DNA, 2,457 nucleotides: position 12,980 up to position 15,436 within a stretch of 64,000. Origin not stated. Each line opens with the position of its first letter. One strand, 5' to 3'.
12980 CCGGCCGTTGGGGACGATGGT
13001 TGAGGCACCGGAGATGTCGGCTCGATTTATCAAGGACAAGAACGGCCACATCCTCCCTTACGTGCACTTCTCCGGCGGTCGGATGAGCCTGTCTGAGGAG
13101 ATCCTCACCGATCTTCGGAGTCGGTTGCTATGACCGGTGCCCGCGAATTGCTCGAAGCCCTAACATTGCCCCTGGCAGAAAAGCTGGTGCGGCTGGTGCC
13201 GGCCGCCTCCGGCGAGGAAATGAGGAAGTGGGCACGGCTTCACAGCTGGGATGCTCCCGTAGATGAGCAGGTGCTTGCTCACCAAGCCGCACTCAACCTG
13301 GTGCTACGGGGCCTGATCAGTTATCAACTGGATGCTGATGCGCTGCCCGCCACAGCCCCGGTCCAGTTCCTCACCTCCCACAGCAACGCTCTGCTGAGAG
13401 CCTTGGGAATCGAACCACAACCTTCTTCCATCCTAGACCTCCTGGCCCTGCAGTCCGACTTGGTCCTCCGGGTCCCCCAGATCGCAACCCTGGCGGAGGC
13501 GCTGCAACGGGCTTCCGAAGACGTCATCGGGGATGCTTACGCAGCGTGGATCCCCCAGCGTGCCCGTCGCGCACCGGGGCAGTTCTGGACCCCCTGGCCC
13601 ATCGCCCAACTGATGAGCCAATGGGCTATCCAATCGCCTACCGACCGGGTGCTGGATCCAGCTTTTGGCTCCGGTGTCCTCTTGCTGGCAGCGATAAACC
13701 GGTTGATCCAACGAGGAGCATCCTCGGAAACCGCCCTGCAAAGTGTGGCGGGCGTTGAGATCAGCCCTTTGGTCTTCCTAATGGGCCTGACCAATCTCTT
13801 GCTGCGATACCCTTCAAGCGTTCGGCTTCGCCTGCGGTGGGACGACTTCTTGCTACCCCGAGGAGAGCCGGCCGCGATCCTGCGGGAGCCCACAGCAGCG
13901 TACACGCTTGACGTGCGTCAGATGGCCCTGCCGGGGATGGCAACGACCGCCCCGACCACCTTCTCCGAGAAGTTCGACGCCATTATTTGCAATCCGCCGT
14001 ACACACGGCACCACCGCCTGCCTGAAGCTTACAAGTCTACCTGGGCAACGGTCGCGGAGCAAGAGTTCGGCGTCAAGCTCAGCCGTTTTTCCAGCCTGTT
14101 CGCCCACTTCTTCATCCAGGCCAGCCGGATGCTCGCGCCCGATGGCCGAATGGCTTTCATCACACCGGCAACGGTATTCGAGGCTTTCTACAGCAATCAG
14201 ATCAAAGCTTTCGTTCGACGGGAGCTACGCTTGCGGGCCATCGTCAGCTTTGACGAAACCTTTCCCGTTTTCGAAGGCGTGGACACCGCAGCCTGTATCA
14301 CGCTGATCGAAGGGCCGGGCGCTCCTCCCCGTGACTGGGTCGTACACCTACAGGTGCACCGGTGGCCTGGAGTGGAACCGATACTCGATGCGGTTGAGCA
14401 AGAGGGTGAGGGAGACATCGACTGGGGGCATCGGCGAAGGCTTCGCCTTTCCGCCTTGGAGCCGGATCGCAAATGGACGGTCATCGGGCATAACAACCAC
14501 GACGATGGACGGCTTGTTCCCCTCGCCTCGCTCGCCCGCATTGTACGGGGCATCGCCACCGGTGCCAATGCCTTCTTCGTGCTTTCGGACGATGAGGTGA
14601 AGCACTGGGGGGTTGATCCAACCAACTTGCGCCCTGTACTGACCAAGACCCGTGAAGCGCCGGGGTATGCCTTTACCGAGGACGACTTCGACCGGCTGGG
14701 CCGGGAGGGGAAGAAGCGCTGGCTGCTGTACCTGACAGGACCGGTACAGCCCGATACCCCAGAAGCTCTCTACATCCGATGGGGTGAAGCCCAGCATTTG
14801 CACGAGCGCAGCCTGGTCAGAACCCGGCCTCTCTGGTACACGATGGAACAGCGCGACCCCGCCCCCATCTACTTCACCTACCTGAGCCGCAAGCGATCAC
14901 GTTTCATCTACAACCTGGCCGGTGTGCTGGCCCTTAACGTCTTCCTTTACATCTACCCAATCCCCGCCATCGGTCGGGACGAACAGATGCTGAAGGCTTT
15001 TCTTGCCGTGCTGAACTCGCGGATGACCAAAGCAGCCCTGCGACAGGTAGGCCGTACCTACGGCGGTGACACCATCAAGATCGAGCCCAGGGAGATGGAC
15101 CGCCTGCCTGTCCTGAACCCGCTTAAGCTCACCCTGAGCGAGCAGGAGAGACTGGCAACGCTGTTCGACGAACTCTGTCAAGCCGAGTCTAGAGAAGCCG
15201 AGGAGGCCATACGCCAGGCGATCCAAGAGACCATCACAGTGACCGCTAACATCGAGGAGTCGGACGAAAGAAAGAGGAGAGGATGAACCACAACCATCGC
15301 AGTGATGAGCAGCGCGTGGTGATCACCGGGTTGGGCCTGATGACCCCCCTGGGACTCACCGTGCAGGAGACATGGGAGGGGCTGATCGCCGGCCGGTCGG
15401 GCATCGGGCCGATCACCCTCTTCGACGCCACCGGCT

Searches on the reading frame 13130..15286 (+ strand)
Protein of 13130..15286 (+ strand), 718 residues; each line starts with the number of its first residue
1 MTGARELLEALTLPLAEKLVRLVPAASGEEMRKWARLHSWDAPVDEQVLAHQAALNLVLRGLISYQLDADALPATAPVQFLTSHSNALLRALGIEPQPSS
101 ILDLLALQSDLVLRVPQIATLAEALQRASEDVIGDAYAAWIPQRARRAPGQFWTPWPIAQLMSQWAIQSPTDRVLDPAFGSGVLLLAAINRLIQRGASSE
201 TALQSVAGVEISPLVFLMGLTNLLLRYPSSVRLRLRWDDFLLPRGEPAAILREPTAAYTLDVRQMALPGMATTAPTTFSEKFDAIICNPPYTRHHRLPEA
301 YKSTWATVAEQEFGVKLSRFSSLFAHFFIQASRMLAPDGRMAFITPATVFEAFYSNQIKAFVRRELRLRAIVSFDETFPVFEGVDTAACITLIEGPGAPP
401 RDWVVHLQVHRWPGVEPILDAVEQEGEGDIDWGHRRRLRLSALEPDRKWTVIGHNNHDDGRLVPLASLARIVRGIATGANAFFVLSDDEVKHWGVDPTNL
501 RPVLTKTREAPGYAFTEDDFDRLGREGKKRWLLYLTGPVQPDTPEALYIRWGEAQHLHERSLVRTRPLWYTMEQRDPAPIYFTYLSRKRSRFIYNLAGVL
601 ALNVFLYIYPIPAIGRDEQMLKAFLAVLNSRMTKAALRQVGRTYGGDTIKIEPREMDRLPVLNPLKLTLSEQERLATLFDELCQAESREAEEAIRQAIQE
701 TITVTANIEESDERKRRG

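Call 21: search_protein_families(library=pfam, proteins=[window:13130-15286:+], max_evalue=0.00001)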
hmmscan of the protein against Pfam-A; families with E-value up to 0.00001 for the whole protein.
window:13130-15286:+ (718 aa): 2 families
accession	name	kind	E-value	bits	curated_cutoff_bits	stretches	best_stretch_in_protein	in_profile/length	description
PF02384.22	N6_Mtase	-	2.9e-18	66.7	20.4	1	129-393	2-230/311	N-6 DNA Methylase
PF07669.17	Eco57I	-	1.1e-13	52.1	25.3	1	278-381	71-171/171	Eco57I restriction-modification methylase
